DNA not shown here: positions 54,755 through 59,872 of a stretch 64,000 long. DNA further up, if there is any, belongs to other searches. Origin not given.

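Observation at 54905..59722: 1606-aa protein with 12 isopeptide-type pilin domains but no signal peptide or sortase signal, carried as element cargo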

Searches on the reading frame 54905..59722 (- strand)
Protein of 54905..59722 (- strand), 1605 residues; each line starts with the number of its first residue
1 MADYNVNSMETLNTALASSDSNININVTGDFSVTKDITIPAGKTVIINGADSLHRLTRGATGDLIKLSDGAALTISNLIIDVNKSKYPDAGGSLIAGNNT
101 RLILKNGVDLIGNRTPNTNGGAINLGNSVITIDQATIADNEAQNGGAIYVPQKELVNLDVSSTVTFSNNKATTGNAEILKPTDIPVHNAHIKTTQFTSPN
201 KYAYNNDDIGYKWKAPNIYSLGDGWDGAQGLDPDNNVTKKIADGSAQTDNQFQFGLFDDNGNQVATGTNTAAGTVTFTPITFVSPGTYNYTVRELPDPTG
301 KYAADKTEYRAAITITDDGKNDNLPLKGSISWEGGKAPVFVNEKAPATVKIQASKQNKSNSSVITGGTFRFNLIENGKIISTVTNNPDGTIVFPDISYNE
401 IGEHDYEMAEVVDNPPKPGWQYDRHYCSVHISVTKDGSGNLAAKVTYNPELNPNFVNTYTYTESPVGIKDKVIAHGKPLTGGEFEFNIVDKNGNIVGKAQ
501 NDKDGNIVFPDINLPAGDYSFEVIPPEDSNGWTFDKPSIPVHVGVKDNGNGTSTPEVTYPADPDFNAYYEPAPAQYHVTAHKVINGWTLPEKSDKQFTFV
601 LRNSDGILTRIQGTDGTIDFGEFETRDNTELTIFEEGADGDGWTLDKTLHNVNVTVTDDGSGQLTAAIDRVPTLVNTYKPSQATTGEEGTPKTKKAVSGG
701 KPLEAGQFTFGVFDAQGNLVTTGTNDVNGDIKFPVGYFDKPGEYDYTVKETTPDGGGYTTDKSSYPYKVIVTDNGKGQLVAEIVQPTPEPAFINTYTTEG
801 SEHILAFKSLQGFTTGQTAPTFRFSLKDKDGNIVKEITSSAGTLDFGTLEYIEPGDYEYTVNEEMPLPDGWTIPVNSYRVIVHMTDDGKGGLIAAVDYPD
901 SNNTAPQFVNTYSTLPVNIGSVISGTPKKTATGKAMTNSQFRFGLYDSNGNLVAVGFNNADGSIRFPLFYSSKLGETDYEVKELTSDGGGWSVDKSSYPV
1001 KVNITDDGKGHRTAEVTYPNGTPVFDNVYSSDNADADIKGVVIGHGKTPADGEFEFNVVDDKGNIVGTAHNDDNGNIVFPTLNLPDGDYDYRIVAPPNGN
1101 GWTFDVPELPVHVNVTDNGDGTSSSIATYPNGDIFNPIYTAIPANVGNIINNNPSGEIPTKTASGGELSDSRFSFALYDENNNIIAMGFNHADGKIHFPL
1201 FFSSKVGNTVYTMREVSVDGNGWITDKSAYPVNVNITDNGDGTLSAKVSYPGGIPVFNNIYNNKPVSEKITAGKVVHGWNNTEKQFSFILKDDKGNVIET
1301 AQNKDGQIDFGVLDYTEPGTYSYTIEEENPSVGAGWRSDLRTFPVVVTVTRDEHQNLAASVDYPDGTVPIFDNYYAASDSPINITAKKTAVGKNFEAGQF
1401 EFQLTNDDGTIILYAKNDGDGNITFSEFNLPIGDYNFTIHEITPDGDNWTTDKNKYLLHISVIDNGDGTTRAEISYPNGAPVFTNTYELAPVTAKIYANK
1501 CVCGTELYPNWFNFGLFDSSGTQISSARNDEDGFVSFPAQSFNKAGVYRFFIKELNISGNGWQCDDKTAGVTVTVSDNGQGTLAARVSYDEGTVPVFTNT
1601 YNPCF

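Call 3: search_protein_families(library=pfam, proteins=[window:54905-59722:-], max_evalue=0.01)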
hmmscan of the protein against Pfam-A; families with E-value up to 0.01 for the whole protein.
window:54905-59722:- (1605 aa): 9 families
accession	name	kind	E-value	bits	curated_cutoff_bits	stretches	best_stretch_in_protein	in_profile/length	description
PF12892.13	FctA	-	9.8e-154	504.4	22.1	12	1270-1375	1-119/120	Spy0128-like isopeptide containing domain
PF17802.7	SpaA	-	1.9e-33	114.9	23.1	2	252-321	19-82/91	Prealbumin-like fold domain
PF07411.17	DUF1508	-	3.4e-09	36.9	22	0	481-499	3-21/48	Domain of unknown function (DUF1508)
PF24306.1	THSD1_N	-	2.4e-07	30.8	27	0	1528-1557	54-83/100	THSD1 N-terminal domain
PF19077.6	Big_13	-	1.5e-05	25.9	27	0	258-300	47-88/102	Bacterial Ig-like domain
PF22433.2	MtxA_IG-like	-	5.5e-05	23.4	26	0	1279-1326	18-63/83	Magnetotaxis protein MtxA, Immunoglobulin-like domain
PF07495.19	Y_Y_Y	-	7.2e-05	23.1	26.6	0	512-543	33-64/65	Y_Y_Y domain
PF18705.7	DUF5643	-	0.00011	22.6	34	0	1267-1306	28-67/115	Family of unknown function (DUF5643)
PF19079.5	CFSR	-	0.0011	19.6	27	0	542-560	8-26/49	Collagen-flanked surface repeat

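Call 4: search_protein_families(library=ncbifam, proteins=[window:54905-59722:-], max_evalue=0.01)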
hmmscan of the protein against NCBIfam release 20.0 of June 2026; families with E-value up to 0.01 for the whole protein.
window:54905-59722:- (1605 aa): 3 families
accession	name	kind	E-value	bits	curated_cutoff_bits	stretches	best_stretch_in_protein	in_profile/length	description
TIGR03786.1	strep_pil_rpt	domain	3.9e-107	350.6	31.85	10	1537-1602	1-70/70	streptococcal pilin isopeptide linkage domain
NF038353.1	FxLYD_dom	domain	3.4e-07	30.1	23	0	932-954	14-36/71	FxLYD domain-containing protein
NF058648.1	ECF_sub_HI1622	equivalog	0.0046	16.9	100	0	1037-1094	26-79/180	NikL family nickel/cobalt ECF transporter subunit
